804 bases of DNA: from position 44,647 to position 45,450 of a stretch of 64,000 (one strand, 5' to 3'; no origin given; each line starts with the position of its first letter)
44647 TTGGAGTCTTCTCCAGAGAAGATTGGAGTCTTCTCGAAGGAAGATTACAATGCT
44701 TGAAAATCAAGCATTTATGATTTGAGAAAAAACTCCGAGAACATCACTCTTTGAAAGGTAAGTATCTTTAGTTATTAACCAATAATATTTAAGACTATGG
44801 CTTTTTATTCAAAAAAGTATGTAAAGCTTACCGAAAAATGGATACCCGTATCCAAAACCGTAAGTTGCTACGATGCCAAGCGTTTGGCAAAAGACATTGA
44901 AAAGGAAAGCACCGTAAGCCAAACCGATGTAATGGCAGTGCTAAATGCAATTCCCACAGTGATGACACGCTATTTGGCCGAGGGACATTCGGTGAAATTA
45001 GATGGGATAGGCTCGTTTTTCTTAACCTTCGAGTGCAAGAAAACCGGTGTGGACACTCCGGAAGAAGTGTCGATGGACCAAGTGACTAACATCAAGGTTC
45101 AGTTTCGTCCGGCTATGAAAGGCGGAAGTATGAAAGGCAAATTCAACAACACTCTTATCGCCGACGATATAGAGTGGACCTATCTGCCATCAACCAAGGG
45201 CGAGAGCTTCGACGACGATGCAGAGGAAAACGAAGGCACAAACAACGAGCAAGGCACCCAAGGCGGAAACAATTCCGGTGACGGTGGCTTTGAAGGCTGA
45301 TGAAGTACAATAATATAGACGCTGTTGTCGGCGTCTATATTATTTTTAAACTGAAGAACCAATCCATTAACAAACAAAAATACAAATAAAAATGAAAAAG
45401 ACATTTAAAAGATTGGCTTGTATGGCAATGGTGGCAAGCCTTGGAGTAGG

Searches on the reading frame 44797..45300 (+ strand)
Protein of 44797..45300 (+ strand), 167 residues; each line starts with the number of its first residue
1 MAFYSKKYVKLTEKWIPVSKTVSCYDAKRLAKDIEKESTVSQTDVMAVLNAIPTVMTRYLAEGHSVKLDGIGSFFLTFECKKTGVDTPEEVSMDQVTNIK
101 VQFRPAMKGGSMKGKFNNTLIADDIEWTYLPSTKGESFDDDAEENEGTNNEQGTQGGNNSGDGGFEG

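Call 102: search_protein_families(library=pfam, proteins=[window:44797-45300:+], max_evalue=0.01)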
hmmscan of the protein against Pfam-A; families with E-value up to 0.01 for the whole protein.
window:44797-45300:+ (167 aa): 2 families
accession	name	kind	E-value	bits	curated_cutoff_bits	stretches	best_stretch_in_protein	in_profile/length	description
PF18291.6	HU-HIG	-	4.6e-20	72.4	26.2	1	14-107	21-112/125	HU domain fused to wHTH, Ig, or Glycine-rich motif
PF00216.26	Bac_DNA_binding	-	4.8e-08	33.6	22.4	1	28-105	4-81/90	Bacterial DNA-binding protein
